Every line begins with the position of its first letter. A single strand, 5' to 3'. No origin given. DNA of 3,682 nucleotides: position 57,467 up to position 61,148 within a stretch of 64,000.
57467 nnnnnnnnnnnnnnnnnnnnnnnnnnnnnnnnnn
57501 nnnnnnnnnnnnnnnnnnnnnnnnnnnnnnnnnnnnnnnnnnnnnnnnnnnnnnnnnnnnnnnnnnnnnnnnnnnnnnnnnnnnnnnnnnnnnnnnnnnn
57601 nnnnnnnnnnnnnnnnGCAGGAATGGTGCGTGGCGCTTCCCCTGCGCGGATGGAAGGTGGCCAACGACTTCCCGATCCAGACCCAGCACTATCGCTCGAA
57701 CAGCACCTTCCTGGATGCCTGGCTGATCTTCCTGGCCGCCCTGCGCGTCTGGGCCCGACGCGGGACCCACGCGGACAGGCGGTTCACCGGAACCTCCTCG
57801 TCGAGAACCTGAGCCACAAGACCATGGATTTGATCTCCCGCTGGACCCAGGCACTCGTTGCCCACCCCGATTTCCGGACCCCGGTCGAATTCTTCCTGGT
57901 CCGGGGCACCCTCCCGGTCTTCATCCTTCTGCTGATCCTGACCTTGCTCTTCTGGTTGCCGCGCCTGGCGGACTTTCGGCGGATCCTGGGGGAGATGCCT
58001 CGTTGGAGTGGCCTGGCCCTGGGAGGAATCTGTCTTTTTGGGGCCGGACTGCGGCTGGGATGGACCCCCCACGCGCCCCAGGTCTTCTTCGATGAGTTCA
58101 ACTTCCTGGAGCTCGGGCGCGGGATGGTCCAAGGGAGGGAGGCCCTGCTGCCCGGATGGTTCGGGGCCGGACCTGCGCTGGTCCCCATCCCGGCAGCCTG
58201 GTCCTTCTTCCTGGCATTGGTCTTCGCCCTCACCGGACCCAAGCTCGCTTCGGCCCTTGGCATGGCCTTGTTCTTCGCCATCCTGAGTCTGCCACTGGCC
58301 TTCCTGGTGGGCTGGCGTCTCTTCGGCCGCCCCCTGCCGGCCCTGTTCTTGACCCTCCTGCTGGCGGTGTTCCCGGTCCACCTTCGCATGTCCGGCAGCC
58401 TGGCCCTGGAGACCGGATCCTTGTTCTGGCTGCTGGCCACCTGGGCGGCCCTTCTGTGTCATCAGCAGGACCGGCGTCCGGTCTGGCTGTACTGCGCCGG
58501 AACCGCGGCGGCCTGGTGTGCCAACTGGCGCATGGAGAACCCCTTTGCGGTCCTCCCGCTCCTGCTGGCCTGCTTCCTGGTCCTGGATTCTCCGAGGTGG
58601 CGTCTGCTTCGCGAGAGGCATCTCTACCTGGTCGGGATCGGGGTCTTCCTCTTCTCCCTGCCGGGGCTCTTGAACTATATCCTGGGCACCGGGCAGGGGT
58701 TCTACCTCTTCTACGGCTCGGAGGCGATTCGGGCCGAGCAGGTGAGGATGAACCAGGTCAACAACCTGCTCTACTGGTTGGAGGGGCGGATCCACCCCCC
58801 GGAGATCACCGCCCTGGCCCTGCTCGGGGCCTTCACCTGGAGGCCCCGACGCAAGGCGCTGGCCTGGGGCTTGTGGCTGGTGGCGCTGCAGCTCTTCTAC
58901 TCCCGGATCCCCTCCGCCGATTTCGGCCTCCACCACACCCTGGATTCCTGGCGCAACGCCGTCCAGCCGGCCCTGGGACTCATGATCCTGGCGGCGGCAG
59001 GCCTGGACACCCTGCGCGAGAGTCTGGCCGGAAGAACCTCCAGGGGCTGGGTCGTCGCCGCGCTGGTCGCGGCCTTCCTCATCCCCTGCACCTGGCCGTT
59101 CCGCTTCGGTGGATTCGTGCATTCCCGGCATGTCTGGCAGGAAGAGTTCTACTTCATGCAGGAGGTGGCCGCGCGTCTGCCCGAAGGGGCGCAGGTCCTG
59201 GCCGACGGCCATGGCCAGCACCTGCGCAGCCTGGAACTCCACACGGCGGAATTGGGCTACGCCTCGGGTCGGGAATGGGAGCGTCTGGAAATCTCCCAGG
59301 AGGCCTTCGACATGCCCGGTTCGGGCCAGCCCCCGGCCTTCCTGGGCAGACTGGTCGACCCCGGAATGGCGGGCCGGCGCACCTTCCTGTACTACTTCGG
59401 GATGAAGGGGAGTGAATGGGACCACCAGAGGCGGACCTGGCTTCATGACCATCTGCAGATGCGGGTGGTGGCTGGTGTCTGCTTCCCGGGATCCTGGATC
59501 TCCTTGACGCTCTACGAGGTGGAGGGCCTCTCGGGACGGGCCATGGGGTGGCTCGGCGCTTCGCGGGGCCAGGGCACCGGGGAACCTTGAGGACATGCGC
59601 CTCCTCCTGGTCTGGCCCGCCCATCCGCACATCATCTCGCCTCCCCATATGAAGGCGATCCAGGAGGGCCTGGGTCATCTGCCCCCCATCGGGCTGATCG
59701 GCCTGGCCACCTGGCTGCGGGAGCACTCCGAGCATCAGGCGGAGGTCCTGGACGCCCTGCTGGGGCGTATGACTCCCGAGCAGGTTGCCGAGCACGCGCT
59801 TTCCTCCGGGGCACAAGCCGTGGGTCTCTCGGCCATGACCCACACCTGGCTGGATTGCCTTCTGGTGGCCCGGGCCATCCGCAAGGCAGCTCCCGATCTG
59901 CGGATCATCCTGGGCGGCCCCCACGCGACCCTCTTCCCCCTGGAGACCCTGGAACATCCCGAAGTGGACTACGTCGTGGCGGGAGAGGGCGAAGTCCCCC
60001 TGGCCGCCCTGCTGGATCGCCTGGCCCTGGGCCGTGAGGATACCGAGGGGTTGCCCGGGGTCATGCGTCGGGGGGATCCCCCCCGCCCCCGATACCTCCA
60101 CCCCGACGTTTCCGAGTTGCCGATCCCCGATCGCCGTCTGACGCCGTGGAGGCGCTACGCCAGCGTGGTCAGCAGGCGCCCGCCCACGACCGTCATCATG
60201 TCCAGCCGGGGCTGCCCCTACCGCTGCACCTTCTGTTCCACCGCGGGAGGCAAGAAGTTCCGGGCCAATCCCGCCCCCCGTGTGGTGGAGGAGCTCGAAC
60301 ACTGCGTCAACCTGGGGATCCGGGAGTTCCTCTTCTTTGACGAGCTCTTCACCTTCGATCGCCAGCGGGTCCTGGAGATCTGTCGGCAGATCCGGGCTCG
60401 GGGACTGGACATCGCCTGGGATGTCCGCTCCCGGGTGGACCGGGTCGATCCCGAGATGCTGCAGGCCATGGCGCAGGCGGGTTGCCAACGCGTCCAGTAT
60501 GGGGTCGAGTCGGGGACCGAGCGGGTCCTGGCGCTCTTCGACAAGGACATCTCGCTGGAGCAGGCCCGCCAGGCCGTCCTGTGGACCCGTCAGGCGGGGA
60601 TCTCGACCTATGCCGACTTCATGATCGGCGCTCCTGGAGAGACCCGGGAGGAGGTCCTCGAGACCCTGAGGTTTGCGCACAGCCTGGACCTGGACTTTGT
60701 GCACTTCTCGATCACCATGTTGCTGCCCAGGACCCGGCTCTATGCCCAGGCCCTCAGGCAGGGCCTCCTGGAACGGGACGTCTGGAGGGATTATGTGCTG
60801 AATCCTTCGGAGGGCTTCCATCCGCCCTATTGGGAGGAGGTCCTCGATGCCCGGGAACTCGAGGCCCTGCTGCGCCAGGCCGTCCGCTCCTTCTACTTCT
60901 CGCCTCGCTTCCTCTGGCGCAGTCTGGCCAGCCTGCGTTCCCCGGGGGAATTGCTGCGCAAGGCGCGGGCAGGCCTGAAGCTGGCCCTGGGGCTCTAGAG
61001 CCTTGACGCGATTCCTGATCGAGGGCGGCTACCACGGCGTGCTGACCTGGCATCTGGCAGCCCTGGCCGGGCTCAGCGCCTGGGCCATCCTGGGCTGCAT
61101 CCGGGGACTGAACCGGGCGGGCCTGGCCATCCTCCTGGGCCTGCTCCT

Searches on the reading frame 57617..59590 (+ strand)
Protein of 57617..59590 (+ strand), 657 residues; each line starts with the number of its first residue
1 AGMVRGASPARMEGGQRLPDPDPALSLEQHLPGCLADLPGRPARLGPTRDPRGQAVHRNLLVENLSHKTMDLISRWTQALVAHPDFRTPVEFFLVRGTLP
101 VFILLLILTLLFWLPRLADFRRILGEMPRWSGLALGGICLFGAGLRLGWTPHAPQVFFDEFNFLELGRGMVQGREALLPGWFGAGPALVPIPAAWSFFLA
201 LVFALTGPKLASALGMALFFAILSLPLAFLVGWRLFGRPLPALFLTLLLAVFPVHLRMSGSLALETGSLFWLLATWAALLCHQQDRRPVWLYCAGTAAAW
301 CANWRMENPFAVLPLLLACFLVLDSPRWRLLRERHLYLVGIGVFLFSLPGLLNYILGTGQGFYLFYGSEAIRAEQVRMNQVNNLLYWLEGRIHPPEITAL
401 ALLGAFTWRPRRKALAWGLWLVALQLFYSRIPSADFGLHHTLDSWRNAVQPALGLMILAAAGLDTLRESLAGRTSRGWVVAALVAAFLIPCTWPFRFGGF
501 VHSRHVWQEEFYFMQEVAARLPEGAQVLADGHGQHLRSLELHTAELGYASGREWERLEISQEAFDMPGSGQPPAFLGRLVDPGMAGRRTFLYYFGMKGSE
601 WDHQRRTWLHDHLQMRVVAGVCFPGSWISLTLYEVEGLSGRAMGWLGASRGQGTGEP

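Call 38: search_protein_families(library=pfam, proteins=[window:57617-59590:+], max_evalue=0.01)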
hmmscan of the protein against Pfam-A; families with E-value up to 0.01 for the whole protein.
window:57617-59590:+ (657 aa): 1 family
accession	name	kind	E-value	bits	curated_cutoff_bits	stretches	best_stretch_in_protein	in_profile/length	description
PF13231.12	PMT_2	-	1.1e-10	42.3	26.1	1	195-349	6-156/160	Dolichyl-phosphate-mannose-protein mannosyltransferase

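Call 60: search_protein_families(library=ncbifam, proteins=[window:57617-59590:+], max_evalue=0.001)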
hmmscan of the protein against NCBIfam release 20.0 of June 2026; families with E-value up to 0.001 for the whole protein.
window:57617-59590:+ (657 aa): 0 families

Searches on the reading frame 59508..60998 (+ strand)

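Call 58: search_protein_families(library=pfam, proteins=[window:59508-60998:+], max_evalue=0.001)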
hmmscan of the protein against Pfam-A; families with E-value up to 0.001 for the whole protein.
window:59508-60998:+ (496 aa): 2 families
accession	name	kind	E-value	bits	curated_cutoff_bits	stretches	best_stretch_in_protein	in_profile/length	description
PF04055.27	Radical_SAM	-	1.4e-24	87.5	29.5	1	232-390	3-166/166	Radical SAM superfamily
PF02310.24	B12-binding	-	1.4e-19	70.5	32.1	1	56-169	10-121/121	B12 binding domain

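Call 60: search_protein_families(library=ncbifam, proteins=[window:59508-60998:+], max_evalue=0.001)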
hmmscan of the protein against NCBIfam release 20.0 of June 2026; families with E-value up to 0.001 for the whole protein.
window:59508-60998:+ (496 aa): 31 families (the best 25 are shown)
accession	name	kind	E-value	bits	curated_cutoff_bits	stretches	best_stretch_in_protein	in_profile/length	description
NF050148.1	rSAM_ApyD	equivalog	1.4e-51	175.7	750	1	59-389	24-362/645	RiPP biosynthesis radical SAM protein ApyD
TIGR03471.1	HpnJ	equivalog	8.5e-46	156.8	577.6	1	78-477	47-448/472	hopanoid biosynthesis associated radical SAM protein HpnJ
TIGR02026.1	BchE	equivalog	2.1e-44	152.2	481.35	1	42-418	4-390/497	magnesium-protoporphyrin IX monomethyl ester anaerobic oxidative cyclase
NF033070.1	rSAM_AprD4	equivalog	5.4e-42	144.2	500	1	182-422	148-397/456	AprD4 family radical SAM diol-dehydratase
TIGR04072.2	rSAM_ladder_B12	equivalog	3.3e-36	124.9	360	1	121-425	90-382/443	lipid biosynthesis B12-binding/radical SAM protein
TIGR04385.1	B12_rSAM_cofa1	equivalog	1.3e-35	123.5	450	1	58-391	18-362/438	B12 lower ligand biosynthesis radical SAM protein BzaD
TIGR04479.1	bcpD_PhpK_rSAM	subfamily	3e-35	121.6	600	1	91-400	100-416/504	PhpK family radical SAM P-methyltransferase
TIGR03975.1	rSAM_ocin_1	subfamily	3.2e-34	118.4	281.85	1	91-387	118-424/606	RiPP maturation radical SAM C-methyltransferase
NF038361.1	rSAM_Sden_1168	equivalog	2.2e-31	109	575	1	88-420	127-478/560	Sden_1168 family B12-binding radical SAM P-methyltransferase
NF040546.1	rSAM_CUAEP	equivalog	1e-30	106.9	500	1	55-409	9-361/468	CUAEP/CCAEP-tail radical SAM (seleno)protein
TIGR04013.1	B12_SAM_MJ_1487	hypoth_equivalog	3.7e-28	98.4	251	2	103-274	45-200/382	TIGR04013 family B12-binding domain/radical SAM domain-containing protein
TIGR04014.1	B12_SAM_MJ_0865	equivalog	8e-27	94.1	360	1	130-418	68-361/434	methyl-coenzyme M reductase glutamine C-methyltransferase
NF040542.1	rSAM_RCCLKC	equivalog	4.4e-26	92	450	1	59-396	12-353/423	arsinothricin biosynthesis radical SAM protein ArsL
TIGR04367.1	HpnR_B12_rSAM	equivalog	5.7e-26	91.1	650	1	58-418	20-376/490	hopanoid C-3 methylase HpnR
TIGR04295.1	B12_rSAM_oligo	hypoth_equivalog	1.5e-22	79.8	400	1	65-351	29-319/422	TIGR04295 family B12-binding domain-containing radical SAM protein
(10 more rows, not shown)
